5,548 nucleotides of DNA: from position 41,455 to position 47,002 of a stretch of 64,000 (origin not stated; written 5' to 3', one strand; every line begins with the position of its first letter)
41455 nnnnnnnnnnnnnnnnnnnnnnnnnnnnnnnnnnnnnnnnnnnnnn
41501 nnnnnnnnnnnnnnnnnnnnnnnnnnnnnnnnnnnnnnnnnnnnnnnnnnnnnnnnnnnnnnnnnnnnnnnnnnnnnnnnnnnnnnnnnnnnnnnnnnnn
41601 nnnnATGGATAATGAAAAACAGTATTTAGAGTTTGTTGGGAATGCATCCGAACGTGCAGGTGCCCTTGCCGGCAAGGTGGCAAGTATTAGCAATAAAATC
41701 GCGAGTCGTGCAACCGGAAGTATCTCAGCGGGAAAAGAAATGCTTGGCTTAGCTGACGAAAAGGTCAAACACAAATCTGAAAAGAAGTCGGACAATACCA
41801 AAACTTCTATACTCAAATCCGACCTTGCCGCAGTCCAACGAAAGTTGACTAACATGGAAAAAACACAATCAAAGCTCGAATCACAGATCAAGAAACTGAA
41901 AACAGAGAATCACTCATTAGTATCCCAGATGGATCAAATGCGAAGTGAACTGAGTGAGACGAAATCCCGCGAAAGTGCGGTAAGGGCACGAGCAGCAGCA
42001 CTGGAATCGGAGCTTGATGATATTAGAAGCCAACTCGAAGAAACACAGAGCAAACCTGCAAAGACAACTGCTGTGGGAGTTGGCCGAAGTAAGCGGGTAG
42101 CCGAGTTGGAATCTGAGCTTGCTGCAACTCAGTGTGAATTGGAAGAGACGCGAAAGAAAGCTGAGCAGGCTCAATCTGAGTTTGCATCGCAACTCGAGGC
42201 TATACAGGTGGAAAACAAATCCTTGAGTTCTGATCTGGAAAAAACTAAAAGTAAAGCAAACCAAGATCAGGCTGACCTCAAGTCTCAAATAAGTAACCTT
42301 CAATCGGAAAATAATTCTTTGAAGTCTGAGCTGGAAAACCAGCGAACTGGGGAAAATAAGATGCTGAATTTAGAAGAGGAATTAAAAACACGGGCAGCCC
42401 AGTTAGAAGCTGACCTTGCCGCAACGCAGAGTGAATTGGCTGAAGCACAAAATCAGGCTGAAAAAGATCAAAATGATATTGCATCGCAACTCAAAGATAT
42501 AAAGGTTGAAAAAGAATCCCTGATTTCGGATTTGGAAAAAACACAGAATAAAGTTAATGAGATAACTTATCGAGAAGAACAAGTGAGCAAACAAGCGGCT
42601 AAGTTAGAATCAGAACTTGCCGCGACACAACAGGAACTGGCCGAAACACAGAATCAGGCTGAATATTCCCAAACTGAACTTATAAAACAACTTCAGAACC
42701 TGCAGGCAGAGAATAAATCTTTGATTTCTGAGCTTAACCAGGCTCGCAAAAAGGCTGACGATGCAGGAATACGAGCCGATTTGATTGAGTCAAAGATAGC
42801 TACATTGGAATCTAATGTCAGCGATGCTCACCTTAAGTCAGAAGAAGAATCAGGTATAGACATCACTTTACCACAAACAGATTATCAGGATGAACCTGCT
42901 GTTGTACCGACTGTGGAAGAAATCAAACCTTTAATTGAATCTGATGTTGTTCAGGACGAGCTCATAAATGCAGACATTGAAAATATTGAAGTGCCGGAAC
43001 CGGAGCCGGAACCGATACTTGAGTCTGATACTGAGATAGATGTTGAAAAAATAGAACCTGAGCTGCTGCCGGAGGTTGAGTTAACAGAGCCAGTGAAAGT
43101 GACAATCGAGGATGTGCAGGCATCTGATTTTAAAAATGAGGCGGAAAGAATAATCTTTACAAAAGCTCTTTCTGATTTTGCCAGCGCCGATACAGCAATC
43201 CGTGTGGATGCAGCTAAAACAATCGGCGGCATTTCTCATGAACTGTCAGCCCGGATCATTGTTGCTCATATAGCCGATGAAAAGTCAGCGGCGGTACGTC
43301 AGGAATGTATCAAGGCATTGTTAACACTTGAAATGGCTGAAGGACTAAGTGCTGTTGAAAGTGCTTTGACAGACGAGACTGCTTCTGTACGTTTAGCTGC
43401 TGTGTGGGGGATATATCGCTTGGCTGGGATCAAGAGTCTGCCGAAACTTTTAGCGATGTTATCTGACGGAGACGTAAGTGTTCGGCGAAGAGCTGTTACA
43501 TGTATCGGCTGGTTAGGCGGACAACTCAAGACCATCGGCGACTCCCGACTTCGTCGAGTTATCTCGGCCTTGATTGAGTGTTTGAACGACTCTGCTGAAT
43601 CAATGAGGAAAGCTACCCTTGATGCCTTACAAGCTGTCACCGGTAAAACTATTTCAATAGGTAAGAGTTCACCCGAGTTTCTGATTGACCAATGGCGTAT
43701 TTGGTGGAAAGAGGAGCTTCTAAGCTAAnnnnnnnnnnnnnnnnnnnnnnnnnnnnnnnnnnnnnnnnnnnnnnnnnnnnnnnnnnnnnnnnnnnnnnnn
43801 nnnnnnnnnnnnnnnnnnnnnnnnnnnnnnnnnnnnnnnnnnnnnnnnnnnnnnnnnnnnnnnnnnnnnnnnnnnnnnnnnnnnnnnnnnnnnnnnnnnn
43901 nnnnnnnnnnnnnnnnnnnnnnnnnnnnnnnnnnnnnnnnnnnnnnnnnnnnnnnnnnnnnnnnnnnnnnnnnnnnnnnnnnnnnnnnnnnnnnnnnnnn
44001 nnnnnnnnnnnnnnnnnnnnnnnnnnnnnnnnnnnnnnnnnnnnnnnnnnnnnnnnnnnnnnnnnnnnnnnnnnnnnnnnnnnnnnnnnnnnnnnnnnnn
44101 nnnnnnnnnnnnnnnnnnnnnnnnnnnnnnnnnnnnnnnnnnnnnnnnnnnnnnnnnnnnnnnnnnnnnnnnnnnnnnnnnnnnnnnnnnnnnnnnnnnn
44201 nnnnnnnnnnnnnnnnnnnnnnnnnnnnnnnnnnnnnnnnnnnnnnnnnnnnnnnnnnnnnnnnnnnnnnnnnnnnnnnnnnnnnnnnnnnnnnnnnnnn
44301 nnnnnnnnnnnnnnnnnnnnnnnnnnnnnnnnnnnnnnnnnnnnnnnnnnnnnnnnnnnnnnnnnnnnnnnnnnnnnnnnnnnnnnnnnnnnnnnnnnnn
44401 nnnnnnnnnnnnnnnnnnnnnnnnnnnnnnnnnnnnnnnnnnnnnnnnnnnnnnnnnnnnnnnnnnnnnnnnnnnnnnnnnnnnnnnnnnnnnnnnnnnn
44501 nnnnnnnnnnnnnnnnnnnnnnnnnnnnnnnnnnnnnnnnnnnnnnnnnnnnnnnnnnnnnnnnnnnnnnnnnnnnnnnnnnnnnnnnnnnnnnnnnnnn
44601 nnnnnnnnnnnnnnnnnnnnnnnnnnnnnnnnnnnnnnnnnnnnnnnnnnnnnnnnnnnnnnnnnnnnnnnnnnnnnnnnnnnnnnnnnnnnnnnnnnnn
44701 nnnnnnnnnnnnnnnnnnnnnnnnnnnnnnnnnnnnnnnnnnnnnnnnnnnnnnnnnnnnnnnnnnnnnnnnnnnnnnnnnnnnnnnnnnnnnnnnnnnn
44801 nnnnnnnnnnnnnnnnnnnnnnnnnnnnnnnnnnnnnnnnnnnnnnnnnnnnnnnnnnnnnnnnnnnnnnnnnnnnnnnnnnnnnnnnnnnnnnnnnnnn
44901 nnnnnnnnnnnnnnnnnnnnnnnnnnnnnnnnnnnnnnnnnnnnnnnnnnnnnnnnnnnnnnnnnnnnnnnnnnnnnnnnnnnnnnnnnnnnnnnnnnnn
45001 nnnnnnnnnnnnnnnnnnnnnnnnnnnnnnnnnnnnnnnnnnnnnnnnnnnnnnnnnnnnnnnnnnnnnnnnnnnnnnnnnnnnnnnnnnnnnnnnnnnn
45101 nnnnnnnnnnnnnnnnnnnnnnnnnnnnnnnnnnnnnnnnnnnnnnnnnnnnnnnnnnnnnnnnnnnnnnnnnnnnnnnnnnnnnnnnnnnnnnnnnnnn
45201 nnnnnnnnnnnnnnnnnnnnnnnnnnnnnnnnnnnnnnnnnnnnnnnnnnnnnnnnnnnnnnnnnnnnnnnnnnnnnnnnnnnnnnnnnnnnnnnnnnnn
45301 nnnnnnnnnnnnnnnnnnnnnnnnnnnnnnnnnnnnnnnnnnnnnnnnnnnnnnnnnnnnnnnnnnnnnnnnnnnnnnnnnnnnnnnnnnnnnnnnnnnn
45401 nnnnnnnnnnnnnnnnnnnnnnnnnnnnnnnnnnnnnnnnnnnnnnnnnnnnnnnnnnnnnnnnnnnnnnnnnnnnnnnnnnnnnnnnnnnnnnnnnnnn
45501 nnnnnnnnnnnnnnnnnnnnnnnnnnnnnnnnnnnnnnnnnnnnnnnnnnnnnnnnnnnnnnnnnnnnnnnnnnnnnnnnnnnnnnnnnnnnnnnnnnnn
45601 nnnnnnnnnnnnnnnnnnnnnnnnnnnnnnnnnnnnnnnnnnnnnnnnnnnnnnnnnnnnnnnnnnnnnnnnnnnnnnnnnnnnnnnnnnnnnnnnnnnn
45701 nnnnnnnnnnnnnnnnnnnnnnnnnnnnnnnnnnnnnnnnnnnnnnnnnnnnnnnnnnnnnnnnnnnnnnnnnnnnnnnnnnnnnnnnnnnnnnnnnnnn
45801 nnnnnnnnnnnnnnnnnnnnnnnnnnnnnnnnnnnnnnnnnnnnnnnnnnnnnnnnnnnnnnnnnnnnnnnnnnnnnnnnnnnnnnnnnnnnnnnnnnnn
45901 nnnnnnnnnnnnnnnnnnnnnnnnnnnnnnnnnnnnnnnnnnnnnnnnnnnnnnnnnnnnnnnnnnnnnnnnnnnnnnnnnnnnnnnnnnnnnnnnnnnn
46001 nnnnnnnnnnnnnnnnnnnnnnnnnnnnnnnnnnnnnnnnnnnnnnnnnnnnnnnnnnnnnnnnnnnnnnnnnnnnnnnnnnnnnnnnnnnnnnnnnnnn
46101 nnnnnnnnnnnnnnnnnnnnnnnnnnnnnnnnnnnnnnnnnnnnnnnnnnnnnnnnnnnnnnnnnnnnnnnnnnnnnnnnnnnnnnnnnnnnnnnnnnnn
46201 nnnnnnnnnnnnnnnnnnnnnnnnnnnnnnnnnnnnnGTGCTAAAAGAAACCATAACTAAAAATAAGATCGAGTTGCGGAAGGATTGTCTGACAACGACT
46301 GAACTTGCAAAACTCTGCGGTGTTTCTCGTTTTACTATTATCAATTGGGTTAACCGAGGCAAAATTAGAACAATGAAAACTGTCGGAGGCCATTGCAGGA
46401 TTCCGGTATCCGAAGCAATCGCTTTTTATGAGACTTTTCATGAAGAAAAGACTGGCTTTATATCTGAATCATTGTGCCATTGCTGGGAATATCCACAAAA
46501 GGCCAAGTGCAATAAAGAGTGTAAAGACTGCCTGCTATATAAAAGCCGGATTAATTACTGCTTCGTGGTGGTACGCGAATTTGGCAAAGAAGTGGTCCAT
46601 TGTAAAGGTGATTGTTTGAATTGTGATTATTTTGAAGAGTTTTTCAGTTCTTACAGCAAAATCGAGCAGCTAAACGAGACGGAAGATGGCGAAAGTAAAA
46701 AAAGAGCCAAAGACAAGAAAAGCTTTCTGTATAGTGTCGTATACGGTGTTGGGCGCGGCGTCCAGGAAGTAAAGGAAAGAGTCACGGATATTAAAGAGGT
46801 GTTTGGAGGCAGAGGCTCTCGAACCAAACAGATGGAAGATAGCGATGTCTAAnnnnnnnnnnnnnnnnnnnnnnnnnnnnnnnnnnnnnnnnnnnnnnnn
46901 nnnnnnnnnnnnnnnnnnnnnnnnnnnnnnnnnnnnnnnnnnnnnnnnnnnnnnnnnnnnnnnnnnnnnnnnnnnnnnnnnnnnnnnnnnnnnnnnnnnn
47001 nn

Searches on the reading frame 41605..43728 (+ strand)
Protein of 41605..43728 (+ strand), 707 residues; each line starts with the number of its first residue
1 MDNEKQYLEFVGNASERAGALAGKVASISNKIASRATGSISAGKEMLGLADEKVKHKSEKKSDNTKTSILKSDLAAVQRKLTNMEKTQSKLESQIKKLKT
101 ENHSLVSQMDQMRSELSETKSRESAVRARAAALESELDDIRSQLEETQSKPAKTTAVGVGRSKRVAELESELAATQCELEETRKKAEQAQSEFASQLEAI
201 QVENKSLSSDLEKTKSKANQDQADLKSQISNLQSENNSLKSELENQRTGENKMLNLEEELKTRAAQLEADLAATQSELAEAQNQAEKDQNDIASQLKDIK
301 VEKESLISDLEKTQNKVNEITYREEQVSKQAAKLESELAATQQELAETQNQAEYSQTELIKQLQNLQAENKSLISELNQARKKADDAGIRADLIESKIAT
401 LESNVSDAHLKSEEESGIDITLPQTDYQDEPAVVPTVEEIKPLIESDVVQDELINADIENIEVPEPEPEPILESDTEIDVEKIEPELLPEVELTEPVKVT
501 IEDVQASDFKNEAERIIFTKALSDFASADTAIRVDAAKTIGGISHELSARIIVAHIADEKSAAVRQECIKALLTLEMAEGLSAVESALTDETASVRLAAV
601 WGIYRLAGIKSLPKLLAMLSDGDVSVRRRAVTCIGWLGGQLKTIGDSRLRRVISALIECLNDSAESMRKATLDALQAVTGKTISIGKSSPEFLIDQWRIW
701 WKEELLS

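Call 9: search_protein_families(library=pfam, proteins=[window:41605-43728:+], max_evalue=0.001)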
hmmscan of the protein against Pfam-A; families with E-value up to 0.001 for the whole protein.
window:41605-43728:+ (707 aa): 15 families
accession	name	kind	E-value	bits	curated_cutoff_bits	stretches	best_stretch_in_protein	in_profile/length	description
PF13646.12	HEAT_2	-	2.2e-17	63.6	27.7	3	585-675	5-87/88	HEAT repeats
PF02985.28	HEAT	-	5.9e-12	45.1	23.5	0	582-607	3-28/31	HEAT repeat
PF05701.16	WEMBL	-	2.7e-08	33.5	35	1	40-195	260-409/562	Weak chloroplast movement under blue light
PF13513.12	HEAT_EZ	-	8.6e-07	29.8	27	0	578-606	27-55/55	HEAT-like repeat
PF02090.21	SPAM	-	3.9e-05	24.1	35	1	67-149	14-96/142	Salmonella surface presentation of antigen gene type M protein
PF00514.29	Arm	-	5.4e-05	23.5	20.6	0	609-635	9-37/41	Armadillo/beta-catenin-like repeat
PF01576.24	Myosin_tail_1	-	7.5e-05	21.2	38.1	0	56-333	368-622/1081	Myosin tail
PF03130.22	HEAT_PBS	-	0.00012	22.7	20.9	0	626-662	1-27/27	PBS lyase HEAT-like repeat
PF16331.10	TolA_bind_tri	-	0.00018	21.9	30.1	0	210-252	8-50/76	TolA binding protein trimerisation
PF10473.14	CENP-F_leu_zip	-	0.00026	21.5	34.5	0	55-146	7-98/140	Leucine-rich repeats of kinetochore protein Cenp-F/LEK1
PF00038.26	Filament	-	0.00031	20.9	40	0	45-252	78-288/313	Intermediate filament protein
PF08614.16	ATG16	-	0.00033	21.3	33.7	0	55-148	62-157/200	Autophagy protein 16 (ATG16)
PF21581.3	SCD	-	0.00045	20.9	27.5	0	559-575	41-57/75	Stromalin conservative domain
PF15035.11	Rootletin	-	0.00058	20.3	36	1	127-256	29-155/188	Ciliary rootlet component, centrosome cohesion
PF14662.11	KASH_CCD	-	0.00074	20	43.3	0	53-170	49-165/191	Coiled-coil region of CCDC155 or KASH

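Call 29: search_protein_families(library=ncbifam, proteins=[window:41605-43728:+], max_evalue=0.001)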
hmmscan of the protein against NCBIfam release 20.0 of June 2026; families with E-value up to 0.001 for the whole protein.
window:41605-43728:+ (707 aa): 9 families
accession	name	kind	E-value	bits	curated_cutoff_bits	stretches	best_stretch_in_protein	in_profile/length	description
TIGR02169.1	SMC_prok_A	equivalog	1.2e-11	43.1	729.4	2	39-269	267-502/1165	chromosome segregation protein SMC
TIGR02168.1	SMC_prok_B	equivalog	2.4e-09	35.5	567.35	1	22-230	287-896/1181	chromosome segregation protein SMC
NF045487.1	ASRP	equivalog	4e-08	32.3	300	1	58-198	341-481/593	archaea-specific SMC-related protein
TIGR04523.1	Mplasa_alph_rch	subfamily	7.4e-07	27.5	270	1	45-246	167-368/745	helix-rich protein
NF041035.1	Rad50_Halo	equivalog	2.4e-06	26.3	1000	1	5-151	240-386/883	DNA double-strand break repair ATPase Rad50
NF002572.0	PRK02224.1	equivalog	4.1e-05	22.1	1087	0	20-148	318-446/888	DNA double-strand break repair ATPase Rad50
TIGR04211.1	SH3_and_anchor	equivalog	7.5e-05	22.4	65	0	59-153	60-150/198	TIGR04211 family SH3 domain-containing protein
NF003034.1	PRK03918.1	equivalog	0.00019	19.5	700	1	25-245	209-430/878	DNA double-strand break repair ATPase Rad50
NF010374.0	PRK13800.1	equivalog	0.00089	17.6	1196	1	526-631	786-892/898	fumarate reductase/succinate dehydrogenase flavoprotein subunit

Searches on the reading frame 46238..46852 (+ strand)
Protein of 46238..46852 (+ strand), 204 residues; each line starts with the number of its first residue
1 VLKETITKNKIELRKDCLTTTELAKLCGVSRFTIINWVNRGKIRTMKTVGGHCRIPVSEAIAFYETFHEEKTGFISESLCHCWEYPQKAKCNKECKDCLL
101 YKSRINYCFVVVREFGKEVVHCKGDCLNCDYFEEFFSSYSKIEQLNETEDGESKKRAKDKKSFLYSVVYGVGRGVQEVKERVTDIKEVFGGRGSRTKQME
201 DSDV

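Call 9: search_protein_families(library=pfam, proteins=[window:46238-46852:+], max_evalue=0.001)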
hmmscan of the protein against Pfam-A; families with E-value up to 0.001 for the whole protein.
window:46238-46852:+ (204 aa): 2 families
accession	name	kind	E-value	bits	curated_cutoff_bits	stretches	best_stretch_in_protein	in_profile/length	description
PF12728.13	HTH_17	-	2.4e-10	41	27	1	18-59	2-42/51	Helix-turn-helix domain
PF00376.29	MerR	-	3.8e-05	23.8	28.2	1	19-52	1-35/38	MerR family regulatory protein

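Call 76: search_protein_families(library=ncbifam, proteins=[window:46238-46852:+], max_evalue=1)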
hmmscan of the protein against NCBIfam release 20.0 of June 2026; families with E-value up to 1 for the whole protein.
window:46238-46852:+ (204 aa): 5 families
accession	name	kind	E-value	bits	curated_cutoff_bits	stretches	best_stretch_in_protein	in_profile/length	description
TIGR01764.1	excise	domain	1.6e-08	34.8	28.8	1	18-59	2-42/49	excisionase family DNA-binding protein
NF033787.1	HTH_BldC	subfamily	4.9e-07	29.5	77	1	17-59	2-44/49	BldC family transcriptional regulator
NF033518.0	transpos_IS607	equivalog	0.0015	18.1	110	1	22-61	2-41/187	IS607 family transposase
NF033545.0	transpos_IS630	equivalog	0.048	13.1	100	1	15-42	10-37/299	IS630 family transposase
NF040990.2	MamR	equivalog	0.086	13.2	100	1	7-55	34-80/91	magnetosome protein MamR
